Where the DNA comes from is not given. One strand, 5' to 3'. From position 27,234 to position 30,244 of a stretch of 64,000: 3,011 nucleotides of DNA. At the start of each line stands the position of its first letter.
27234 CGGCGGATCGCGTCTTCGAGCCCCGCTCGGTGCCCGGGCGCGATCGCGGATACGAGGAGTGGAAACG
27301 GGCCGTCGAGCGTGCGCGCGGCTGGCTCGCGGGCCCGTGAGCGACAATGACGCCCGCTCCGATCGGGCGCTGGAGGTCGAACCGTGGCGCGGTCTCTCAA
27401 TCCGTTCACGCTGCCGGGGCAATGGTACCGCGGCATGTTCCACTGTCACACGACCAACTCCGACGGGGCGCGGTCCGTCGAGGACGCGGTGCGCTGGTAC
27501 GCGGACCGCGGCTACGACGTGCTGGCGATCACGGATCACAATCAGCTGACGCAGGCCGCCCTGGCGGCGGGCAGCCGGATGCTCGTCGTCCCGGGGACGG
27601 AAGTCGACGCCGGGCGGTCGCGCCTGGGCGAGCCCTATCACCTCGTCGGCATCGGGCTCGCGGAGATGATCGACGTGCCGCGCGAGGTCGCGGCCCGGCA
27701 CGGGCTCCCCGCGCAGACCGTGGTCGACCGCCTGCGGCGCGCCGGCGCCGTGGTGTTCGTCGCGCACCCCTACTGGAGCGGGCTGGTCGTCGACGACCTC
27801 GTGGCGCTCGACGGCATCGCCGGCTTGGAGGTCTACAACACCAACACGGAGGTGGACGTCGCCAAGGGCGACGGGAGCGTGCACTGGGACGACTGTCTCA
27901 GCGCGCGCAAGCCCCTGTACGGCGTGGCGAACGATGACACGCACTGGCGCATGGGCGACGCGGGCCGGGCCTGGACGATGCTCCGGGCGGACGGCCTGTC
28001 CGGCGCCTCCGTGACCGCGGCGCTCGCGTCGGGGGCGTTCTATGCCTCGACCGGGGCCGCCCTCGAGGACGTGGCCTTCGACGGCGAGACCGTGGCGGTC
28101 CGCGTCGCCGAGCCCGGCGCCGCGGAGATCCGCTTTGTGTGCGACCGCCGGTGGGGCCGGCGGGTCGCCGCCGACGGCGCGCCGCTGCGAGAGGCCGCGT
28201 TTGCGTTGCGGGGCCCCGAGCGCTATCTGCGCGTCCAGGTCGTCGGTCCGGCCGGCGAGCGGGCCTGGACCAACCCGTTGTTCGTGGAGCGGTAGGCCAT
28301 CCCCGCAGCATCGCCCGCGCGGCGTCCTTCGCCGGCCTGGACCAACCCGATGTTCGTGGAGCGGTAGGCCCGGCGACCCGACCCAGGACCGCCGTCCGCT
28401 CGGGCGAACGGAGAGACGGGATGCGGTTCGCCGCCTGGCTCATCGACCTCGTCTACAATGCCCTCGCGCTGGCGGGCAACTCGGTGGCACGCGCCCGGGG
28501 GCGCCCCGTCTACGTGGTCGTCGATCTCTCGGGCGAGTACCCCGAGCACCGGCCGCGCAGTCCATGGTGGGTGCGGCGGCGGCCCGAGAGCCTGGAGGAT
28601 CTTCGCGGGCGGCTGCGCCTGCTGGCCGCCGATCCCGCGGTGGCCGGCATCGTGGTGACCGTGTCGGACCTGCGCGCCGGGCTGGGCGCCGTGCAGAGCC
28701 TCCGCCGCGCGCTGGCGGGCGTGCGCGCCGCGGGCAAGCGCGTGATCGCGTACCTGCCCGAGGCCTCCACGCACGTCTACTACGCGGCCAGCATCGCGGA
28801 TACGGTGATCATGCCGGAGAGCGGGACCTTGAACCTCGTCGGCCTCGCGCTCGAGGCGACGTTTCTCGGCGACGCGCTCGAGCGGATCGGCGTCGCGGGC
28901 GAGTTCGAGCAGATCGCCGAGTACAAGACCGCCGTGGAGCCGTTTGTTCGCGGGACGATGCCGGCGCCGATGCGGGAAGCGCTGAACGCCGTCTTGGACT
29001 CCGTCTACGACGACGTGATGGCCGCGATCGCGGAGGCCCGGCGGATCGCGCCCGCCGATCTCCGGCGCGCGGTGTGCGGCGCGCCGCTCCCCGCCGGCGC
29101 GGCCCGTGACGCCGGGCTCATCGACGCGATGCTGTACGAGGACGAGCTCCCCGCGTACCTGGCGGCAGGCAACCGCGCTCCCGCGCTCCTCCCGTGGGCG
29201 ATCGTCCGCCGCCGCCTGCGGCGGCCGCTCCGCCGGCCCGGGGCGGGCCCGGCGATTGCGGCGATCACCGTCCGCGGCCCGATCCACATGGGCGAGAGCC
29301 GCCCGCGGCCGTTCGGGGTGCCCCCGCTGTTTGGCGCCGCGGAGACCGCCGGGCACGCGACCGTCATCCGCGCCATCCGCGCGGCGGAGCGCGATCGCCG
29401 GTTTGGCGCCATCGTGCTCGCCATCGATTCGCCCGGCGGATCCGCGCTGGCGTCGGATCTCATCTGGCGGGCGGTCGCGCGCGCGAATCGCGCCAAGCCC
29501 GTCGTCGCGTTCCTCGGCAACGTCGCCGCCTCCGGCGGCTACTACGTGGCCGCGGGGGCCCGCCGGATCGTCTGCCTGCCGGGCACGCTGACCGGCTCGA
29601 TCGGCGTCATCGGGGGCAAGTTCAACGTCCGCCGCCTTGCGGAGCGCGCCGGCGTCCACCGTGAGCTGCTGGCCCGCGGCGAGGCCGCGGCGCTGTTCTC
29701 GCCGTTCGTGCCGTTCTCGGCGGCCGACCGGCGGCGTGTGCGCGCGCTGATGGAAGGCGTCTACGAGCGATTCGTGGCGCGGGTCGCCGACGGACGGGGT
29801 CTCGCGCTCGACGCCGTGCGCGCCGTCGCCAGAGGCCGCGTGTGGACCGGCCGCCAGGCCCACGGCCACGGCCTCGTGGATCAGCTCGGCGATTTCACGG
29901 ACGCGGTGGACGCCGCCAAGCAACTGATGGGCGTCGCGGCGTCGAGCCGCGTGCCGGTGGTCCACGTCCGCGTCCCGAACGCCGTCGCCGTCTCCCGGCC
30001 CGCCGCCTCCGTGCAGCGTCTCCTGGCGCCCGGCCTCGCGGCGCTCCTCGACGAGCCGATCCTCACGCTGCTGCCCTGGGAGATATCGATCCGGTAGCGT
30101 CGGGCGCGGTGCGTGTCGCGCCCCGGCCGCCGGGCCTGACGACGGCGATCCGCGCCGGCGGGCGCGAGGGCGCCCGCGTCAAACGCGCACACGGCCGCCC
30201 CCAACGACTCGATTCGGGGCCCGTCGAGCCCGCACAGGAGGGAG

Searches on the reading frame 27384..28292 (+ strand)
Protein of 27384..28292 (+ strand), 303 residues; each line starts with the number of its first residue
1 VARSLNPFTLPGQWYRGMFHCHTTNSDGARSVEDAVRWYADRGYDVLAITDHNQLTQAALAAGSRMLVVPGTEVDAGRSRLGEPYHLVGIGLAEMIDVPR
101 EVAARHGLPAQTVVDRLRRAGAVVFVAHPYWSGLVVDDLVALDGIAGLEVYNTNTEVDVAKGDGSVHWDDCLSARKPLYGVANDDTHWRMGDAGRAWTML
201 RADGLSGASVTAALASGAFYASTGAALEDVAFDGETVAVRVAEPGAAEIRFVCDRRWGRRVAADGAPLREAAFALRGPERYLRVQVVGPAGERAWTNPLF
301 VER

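Call 52: search_protein_families(library=pfam, proteins=[window:27384-28292:+], max_evalue=0.00001)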
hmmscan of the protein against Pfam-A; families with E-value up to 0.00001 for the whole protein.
window:27384-28292:+ (303 aa): 1 family
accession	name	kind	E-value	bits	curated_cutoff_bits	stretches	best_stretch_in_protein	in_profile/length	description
PF02811.25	PHP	-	2.6e-06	28.3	26.4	1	19-58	2-43/164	PHP domain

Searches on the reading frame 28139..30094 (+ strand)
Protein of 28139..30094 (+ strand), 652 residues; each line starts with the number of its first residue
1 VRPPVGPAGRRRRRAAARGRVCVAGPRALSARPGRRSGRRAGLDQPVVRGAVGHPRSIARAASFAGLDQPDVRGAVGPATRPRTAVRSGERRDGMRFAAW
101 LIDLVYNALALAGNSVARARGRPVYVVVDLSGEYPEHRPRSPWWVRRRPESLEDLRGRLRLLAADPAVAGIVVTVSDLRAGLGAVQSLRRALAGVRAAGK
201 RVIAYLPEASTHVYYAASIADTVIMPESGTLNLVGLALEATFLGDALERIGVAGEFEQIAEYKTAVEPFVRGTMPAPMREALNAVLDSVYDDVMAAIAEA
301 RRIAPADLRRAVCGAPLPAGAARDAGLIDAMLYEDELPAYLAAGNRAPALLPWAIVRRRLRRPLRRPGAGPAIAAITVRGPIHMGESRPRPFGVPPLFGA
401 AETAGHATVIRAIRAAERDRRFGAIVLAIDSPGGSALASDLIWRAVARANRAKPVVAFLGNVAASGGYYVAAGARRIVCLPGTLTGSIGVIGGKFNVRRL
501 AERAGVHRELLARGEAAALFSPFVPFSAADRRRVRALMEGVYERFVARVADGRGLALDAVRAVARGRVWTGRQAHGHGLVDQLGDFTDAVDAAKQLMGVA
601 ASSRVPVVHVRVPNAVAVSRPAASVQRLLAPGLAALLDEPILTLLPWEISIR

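Call 52: search_protein_families(library=pfam, proteins=[window:28139-30094:+], max_evalue=0.00001)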
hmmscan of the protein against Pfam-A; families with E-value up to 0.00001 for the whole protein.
window:28139-30094:+ (652 aa): 2 families
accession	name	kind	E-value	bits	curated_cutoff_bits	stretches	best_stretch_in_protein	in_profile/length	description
PF01343.23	Peptidase_S49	-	4.5e-64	215.5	24.9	2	450-599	4-153/154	Peptidase family S49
PF25145.1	NfeD1b_N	-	1.3e-06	28.6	40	1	408-494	18-101/189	NfeD1b, N-terminal domain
